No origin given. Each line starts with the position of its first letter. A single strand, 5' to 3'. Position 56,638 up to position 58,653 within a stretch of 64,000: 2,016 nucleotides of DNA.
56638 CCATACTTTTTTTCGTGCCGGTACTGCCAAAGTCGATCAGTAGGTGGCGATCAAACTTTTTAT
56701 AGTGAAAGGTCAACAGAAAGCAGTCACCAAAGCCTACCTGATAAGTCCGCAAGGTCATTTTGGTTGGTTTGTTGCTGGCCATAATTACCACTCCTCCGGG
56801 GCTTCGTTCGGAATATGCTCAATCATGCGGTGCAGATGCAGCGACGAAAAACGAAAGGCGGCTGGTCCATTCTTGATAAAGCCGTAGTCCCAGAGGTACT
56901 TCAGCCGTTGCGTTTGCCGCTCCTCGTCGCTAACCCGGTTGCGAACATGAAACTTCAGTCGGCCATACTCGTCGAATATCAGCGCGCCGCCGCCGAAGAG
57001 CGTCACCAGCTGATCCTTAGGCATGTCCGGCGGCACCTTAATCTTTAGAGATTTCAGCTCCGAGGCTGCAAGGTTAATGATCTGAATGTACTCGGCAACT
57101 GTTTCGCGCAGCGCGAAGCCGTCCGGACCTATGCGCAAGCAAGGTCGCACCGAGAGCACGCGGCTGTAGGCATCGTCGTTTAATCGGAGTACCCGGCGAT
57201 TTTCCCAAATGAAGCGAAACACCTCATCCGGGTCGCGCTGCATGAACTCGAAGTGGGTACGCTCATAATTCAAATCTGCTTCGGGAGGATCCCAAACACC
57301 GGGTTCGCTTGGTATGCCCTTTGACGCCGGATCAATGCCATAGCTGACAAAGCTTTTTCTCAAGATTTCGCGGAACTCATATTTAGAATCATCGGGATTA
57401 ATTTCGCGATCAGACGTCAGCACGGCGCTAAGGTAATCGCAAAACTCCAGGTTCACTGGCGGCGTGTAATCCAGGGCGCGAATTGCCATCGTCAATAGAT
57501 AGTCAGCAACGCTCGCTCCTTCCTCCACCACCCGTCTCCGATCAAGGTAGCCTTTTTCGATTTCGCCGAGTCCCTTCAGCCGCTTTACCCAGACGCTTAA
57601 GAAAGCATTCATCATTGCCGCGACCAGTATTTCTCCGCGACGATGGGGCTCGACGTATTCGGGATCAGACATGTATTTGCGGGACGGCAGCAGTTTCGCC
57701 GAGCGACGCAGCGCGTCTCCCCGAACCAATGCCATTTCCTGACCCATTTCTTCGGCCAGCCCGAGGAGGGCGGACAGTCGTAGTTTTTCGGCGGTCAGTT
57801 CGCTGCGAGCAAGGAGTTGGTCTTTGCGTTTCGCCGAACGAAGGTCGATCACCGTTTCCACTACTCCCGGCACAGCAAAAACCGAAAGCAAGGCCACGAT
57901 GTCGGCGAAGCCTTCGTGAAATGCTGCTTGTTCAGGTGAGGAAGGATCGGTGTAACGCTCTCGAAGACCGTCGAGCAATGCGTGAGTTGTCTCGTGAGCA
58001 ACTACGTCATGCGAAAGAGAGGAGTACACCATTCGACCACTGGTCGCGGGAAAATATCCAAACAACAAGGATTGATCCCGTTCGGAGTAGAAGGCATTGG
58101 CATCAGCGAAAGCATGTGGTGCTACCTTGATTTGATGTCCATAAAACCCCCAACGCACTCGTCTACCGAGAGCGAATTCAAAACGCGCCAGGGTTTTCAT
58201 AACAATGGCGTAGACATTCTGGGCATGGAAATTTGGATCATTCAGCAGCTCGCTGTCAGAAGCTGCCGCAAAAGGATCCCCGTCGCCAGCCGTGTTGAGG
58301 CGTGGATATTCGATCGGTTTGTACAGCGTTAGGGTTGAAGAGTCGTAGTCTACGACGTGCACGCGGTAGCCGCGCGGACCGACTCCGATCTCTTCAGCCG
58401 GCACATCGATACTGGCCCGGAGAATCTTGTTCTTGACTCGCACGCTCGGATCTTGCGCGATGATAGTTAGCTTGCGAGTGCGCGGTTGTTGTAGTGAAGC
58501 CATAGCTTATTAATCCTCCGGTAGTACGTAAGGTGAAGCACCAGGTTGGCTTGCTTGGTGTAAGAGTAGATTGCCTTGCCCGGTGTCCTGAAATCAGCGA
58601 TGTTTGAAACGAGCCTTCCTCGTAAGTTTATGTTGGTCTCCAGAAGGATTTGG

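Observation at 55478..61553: Island-borne operon I cannot place: secreted STN/N0-IPT protein + leaderless thermolysin-like peptidase + MBL-fold hydrolase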

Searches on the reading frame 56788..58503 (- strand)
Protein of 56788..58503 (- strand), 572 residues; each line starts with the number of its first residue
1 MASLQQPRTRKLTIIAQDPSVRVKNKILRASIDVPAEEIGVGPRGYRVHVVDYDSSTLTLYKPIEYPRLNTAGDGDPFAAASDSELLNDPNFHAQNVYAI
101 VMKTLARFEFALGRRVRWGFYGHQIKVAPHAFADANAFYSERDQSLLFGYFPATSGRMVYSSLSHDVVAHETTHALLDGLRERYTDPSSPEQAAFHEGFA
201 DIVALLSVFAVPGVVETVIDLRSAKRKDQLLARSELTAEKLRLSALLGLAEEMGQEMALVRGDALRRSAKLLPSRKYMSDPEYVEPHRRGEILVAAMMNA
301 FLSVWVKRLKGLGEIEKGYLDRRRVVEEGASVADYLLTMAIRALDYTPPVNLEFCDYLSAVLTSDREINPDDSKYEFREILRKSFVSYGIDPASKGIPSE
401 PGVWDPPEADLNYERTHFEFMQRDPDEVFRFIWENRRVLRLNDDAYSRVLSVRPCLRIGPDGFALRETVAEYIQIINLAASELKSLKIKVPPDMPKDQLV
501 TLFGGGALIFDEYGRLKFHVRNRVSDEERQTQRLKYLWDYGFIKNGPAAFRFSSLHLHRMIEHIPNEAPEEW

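Call 6: search_protein_families(library=pfam, proteins=[window:56788-58503:-], max_evalue=1)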
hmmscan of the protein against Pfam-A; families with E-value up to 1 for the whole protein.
window:56788-58503:- (572 aa): 1 family
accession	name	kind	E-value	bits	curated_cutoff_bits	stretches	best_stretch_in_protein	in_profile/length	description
PF01447.24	Peptidase_M4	-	0.0014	19.5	22.4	1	130-177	100-144/145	Thermolysin metallopeptidase, catalytic domain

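Call 7: search_protein_families(library=padloc, proteins=[window:56788-58503:-], max_evalue=1)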
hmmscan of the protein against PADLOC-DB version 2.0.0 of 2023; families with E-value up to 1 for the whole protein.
window:56788-58503:- (572 aa): 0 families

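Call 8: search_protein_families(library=ncbifam, proteins=[window:56788-58503:-], max_evalue=1)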
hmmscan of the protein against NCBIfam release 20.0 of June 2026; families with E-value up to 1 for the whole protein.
window:56788-58503:- (572 aa): 0 families

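Call 9: search_protein_families(library=phrogs, proteins=[window:56788-58503:-], max_evalue=1)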
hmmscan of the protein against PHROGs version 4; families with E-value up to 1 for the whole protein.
window:56788-58503:- (572 aa): 0 families

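Call 10: find_encoding_contigs(protein=window:56788-58503:-, flank=10000, max_places=6)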
Protein window:56788-58503:- (572 aa): no gene with exactly this product is on record in the collection.

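Call 11: find_homologous_proteins(query=window:56788-58503:-)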
Query window:56788-58503:- (572 aa): 7677 proteins with E <= 0.001 among 8000 candidates; the best 120 are listed.
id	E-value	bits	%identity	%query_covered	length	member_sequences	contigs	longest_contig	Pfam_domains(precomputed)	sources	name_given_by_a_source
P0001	0.0e+0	1298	100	100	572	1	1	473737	-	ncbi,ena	-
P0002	0.0e+0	1237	95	100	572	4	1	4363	-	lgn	-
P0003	0.0e+0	1183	89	100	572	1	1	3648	-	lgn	-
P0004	0.0e+0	1175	88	100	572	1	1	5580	-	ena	-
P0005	0.0e+0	1150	87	100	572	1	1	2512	-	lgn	-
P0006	0.0e+0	1126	85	100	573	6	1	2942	-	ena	-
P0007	0.0e+0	1063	80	100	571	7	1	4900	-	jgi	-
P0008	0.0e+0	1058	81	100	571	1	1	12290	-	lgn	-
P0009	0.0e+0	1058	80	100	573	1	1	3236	-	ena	-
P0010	0.0e+0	1056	80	100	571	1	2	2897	-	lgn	-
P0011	0.0e+0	1055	80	100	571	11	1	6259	-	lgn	-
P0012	0.0e+0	1054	79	100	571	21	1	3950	-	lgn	-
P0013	0.0e+0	1050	79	100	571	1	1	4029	-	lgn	-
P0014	0.0e+0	1048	79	100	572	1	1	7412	-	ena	-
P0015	0.0e+0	1033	80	98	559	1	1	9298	-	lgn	-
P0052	4.9e-267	905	72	97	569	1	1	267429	-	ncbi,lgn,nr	ncbi:MAG TPA: hypothetical protein VFS76_16640 [Pyrinomonadaceae bacterium]|nr:hypothetical protein 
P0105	8.0e-250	848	65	99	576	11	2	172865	-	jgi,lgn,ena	-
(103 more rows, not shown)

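Call 12: find_encoding_contigs(protein=P0001, flank=10000, max_places=3)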
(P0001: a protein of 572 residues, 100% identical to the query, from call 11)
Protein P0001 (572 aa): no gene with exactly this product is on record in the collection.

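Call 13: find_encoding_contigs(protein=P0052, flank=10000, max_places=3)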
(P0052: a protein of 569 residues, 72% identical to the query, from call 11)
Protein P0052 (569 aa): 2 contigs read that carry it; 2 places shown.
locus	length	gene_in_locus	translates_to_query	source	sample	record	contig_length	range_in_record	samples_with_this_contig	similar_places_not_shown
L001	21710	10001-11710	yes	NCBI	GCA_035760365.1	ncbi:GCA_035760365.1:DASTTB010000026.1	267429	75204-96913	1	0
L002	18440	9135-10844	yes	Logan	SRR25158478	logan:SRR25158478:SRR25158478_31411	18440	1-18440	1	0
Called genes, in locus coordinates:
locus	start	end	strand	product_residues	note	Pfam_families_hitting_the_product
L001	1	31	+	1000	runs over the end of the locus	PF13191:AAA_16 (weak), PF01637:ATPase_2 (faint), PF24883:NPHP3_N (weak)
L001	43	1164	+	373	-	PF19957:EAD5, PF13365:Trypsin_2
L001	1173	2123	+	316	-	-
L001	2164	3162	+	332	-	-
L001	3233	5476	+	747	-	-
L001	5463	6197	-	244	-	PF03476:MOSC_N, PF03473:MOSC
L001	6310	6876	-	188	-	-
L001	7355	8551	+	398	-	PF00158:Sigma54_activat, PF14532:Sigma54_activ_2, PF00004:AAA (weak), PF07728:AAA_5, PF25601:AAA_lid_14, PF02954:HTH_8 (weak)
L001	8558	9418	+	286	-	PF01261:AP_endonuc_2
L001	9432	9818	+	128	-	-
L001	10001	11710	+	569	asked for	-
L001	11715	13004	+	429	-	-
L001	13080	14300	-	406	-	PF26745:SPM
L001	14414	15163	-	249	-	-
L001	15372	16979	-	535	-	PF20329:DUF6624, PF05762:VWA_CoxE (weak), PF00092:VWA, PF13519:VWA_2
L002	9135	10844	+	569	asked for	-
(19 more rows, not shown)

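Call 14: find_encoding_contigs(protein=P0105, flank=10000, max_places=3)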
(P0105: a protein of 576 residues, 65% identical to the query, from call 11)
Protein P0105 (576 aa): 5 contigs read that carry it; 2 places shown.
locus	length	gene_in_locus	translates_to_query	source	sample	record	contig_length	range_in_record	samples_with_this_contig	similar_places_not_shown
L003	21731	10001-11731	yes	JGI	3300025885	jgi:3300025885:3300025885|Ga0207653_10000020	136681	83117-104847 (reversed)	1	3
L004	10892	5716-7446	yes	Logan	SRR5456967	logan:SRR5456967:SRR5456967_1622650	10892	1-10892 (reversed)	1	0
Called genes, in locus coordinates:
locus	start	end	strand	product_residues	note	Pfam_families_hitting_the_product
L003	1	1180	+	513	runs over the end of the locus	-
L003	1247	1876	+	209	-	PF01183:Glyco_hydro_25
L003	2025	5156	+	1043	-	PF01734:Patatin (faint)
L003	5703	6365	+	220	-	-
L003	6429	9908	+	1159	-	-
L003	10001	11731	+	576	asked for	-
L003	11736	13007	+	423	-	-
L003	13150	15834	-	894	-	PF00246:Peptidase_M14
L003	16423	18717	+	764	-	PF26549:Tricorn_N (faint), PF00930:DPPIV_N (faint), PF25174:Beta-prop_THOC3 (faint), PF02129:Peptidase_S15 (faint), PF00326:Peptidase_S9, PF20434:BD-FAE (weak), PF01738:DLH (faint), PF08840:BAAT_C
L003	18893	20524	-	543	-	-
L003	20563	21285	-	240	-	PF13676:TIR_2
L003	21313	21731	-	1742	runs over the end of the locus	PF05593:RHS_repeat (weak), PF25023:TEN_YD-shell, PF05593:RHS_repeat, PF25023:TEN_YD-shell, PF05593:RHS_repeat (weak)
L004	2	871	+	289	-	?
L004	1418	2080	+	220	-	-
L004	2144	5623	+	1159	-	-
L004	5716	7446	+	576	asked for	-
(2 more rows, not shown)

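Call 20: search_solved_structures(query=window:56788-58503:-, max_evalue=10, show_alignments=2)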
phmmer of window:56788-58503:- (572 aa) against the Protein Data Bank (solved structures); distinct sequences matched with E-value up to 10: 4.
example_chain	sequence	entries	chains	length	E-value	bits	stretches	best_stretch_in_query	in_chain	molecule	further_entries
5xyi_W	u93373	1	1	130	0.031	16.2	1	247-317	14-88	Ribosomal protein S15a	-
3j6x_22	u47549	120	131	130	1.1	11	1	245-296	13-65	40S ribosomal protein S22 | 40S ribosomal protein rpS22 (S8p) | 40S ribosomal protein S22-A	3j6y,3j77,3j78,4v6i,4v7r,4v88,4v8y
4u3m_D2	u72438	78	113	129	1.4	10.6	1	247-296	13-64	40S ribosomal protein S22-A | US8 | 40S ribosomal protein S22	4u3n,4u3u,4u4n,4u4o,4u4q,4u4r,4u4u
7suk_LE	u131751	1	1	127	2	10.2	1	247-296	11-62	40S ribosomal protein S22-A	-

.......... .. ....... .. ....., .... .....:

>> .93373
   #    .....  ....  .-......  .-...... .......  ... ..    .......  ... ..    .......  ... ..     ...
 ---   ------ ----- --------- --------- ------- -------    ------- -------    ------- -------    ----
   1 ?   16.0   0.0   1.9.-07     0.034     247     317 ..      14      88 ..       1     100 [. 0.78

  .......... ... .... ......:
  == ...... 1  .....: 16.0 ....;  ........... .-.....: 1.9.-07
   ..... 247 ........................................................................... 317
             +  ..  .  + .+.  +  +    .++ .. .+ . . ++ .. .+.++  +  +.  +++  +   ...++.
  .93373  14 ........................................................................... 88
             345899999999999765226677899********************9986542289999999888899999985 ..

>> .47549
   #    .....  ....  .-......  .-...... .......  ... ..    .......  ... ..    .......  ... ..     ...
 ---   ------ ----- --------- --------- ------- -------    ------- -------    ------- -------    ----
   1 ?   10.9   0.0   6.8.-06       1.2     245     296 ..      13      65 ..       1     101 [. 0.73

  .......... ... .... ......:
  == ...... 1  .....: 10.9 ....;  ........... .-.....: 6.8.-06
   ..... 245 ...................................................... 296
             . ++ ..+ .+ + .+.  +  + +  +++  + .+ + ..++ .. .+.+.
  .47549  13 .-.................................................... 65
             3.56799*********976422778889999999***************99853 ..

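Call 23: find_related_loci(query=window:56788-58503:-, collection=genome_contigs, flank=10000)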
Query window:56788-58503:- (572 aa) in genome_contigs; peptide patterns used: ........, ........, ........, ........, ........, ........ (x = any residue, [..] = any of these).
79 stretches matched a pattern; 46 encode a relative of the query (tblastn E <= 1e-3); 46 distinct loci.
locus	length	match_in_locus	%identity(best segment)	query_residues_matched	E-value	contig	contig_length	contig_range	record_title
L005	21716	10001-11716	74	1-572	0e+0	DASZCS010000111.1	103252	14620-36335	MAG TPA_asm: Pyrinomonadaceae bacterium isolate SMAG_U6448 k141_164239, whole genome shotgun sequence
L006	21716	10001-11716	73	1-572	0e+0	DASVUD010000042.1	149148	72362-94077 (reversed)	MAG TPA_asm: Pyrinomonadaceae bacterium isolate SMAG_U3308 k141_516383, whole genome shotgun sequence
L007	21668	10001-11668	72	3-559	0e+0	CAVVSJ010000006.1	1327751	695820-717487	MAG: uncultured Acidobacteriota bacterium isolate MFD02840.bin.1.264 genome assembly, contig: contig_379, whole genome s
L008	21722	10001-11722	67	1-572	0e+0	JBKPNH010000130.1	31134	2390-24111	MAG: Acidobacteriota bacterium isolate GS_HAYS_MAG_00045 GS_HAYS_000001582992, whole genome shotgun sequence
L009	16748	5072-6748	70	14-572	0e+0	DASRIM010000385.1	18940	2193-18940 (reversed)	MAG TPA_asm: Pyrinomonadaceae bacterium isolate SMAG_U10110 k141_2231675, whole genome shotgun sequence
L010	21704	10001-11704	68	4-571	0e+0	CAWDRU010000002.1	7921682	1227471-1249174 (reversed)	MAG: Blastocatellia bacterium isolate MFD04935.bin.1.50 genome assembly, contig: contig_540, whole genome shotgun sequen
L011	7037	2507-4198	67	8-572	0e+0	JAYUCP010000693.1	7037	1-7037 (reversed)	MAG: Acidobacteriota bacterium isolate GFS_6987 GFS_6987_692, whole genome shotgun sequence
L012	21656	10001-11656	63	6-572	0e+0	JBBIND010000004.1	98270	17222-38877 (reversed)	MAG: Acidobacteriota bacterium isolate QNS170220_bin_248 NODE_106_length_98270_cov_5.592903, whole genome shotgun sequen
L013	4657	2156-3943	59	6-543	0e+0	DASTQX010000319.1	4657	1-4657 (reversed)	MAG TPA_asm: Pyrinomonadaceae bacterium isolate SMAG_U2236 k141_1100482, whole genome shotgun sequence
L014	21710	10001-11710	60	6-559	0e+0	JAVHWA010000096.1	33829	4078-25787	MAG: Acidobacteriota bacterium isolate BP_23 scaffold_1399771, whole genome shotgun sequence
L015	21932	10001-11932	55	1-560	0e+0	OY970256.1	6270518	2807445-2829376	MAG: Pyrinomonadaceae bacterium isolate MFD09212.bin.c.2 genome assembly, chromosome: 1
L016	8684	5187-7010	57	1-543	0e+0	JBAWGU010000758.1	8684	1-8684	MAG: Pyrinomonadaceae bacterium isolate MFD04555_ilm_asm_bin4 k127_5673, whole genome shotgun sequence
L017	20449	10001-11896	55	6-560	0e+0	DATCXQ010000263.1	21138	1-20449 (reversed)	MAG TPA_asm: Blastocatellia bacterium isolate SMAG_U7443 k141_727902, whole genome shotgun sequence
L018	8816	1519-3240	58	1-560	0e+0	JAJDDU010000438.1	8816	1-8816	MAG: Phycisphaerae bacterium isolate OFTM5 OFTM5_437, whole genome shotgun sequence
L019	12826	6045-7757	58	8-572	0e+0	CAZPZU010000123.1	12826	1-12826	MAG TPA_asm: uncultured Gemmatimonadaceae bacterium isolate SRP214966_co3_109 genome assembly, contig: NODE_7682_length_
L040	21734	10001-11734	47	7-566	1e-161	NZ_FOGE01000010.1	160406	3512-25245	Sphingobium sp. YR768, whole genome shotgun sequence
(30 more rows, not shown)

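Call 30: search_protein_representatives(protein=window:56788-58503:-)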
Query: 572 residues. Proteins with E-value up to 0.001 (for the whole library): 3469; up to 1e-10: 2005; up to 1e-30: 771. The best 150 are listed.
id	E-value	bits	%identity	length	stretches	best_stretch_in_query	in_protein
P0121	2.1e-211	719.9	60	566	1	1-572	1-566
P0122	7.6e-198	675.1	57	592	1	7-561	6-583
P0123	7.8e-194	661.8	57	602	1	8-548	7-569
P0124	2.2e-189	647.2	59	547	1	8-543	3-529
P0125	7.4e-187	638.8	56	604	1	9-572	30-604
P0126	3.0e-182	623.6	60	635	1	5-544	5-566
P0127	3.3e-182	623.5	58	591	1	8-540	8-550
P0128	4.0e-182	623.2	55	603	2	227-562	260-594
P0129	9.7e-181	618.6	56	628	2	6-494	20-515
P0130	2.1e-179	614.2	57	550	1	21-542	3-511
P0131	3.2e-179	613.6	53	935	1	8-572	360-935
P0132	1.3e-178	611.6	52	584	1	7-564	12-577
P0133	4.6e-175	599.9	54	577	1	5-561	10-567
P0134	3.3e-174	597.1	54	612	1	7-568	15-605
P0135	3.7e-173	593.6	53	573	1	9-572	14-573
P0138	1.3e-165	568.6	51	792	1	8-540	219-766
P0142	1.8e-162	558.3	51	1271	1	7-561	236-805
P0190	2.5e-110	386.2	39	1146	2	6-533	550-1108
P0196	5.9e-105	368.5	39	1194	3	3-409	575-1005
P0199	3.0e-100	352.9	36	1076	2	6-537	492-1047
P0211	1.3e-94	334.3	44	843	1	9-415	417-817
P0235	5.5e-83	295.9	36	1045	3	6-518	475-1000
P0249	1.1e-78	281.7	42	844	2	4-327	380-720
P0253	3.4e-77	276.8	36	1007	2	6-312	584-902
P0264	5.4e-73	263.0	37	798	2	6-394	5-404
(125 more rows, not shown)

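Call 31: search_protein_families(library=pfam, proteins=[P0190, P0196, P0199, P0131, P0138, P0142, P0211, P0249, P0253, P0264], max_evalue=0.01)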
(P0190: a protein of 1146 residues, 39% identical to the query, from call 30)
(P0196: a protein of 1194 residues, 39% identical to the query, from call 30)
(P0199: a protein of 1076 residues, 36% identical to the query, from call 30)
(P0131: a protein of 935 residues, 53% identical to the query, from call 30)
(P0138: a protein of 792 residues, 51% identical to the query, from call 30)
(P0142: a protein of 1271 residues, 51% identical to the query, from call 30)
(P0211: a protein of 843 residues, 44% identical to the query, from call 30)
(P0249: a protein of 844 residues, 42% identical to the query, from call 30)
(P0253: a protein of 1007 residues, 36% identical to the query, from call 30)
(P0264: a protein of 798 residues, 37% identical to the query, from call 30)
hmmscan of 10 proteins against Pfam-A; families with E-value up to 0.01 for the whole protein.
P0190 (1146 aa): 0 families

P0196 (1194 aa): 0 families

P0199 (1076 aa): 1 family
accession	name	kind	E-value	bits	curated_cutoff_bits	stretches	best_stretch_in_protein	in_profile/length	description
PF01447.24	Peptidase_M4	-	0.0091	16.9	22.4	0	653-672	125-144/145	Thermolysin metallopeptidase, catalytic domain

P0131 (935 aa): 1 family
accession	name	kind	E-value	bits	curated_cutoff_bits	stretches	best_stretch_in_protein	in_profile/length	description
PF00882.24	Zn_dep_PLPC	-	5.7e-05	23.6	26.8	1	99-196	21-102/167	Zinc dependent phospholipase C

P0138 (792 aa): 1 family
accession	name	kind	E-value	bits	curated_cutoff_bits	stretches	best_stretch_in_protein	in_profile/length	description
PF01447.24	Peptidase_M4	-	0.0014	19.5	22.4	1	354-396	106-144/145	Thermolysin metallopeptidase, catalytic domain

P0142 (1271 aa): 2 families
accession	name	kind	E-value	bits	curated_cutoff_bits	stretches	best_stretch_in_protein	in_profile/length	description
PF00753.33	Lactamase_B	-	9.3e-05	22.9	22.7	1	858-927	4-61/196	Metallo-beta-lactamase superfamily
PF01447.24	Peptidase_M4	-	0.0022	18.9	22.4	1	359-415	91-144/145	Thermolysin metallopeptidase, catalytic domain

P0211 (843 aa): 1 family
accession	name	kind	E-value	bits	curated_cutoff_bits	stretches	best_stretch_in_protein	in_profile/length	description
PF20703.3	nSTAND1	-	3.1e-31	109.8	27.1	1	5-402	13-365/379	Novel STAND NTPase 1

P0249 (844 aa): 0 families

P0253 (1007 aa): 0 families

P0264 (798 aa): 1 family
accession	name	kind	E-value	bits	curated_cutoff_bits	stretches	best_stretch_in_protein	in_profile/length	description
PF01447.24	Peptidase_M4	-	3.3e-07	31.3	22.4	0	135-186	100-144/145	Thermolysin metallopeptidase, catalytic domain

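Call 34: find_homologous_proteins(query=L040:9989-11734:+)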
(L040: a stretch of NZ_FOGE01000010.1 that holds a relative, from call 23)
Query L040:9989-11734:+ (582 aa): 7589 proteins with E <= 0.001 among 8000 candidates; the best 120 are listed.
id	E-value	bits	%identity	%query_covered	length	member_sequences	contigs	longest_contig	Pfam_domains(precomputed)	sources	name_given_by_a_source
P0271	0.0e+0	1344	100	100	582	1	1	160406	-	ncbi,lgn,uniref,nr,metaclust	ncbi:hypothetical protein [Sphingobium sp. YR768]|uniref:hypothetical protein n=1 Tax=Sphingobium sp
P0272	0.0e+0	1071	79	100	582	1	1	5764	-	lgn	-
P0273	0.0e+0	1061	79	99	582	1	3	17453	PF01447.25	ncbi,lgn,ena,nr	ncbi:MAG: hypothetical protein J0M19_01560 [Sphingomonadales bacterium]|nr:hypothetical protein [Sph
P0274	1.9e-271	920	69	99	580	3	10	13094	-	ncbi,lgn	ncbi:MAG: hypothetical protein WAT77_12505 [Paracoccaceae bacterium]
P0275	1.1e-269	915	67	99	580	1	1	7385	-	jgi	jgi:hypothetical protein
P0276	6.4e-268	909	68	99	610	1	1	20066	-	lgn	-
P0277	3.2e-267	906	67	99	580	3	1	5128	-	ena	-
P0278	8.3e-266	902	67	99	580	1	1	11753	-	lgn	-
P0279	3.6e-263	893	68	99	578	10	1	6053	-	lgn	-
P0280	9.7e-263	892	67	99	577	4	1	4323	-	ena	-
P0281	6.1e-262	889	67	99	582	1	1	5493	-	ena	-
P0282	1.1e-261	888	68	98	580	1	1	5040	-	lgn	-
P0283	1.2e-260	885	67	99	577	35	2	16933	-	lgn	-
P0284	8.7e-259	878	67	99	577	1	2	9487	-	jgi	-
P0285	2.5e-258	877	66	99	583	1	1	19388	-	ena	-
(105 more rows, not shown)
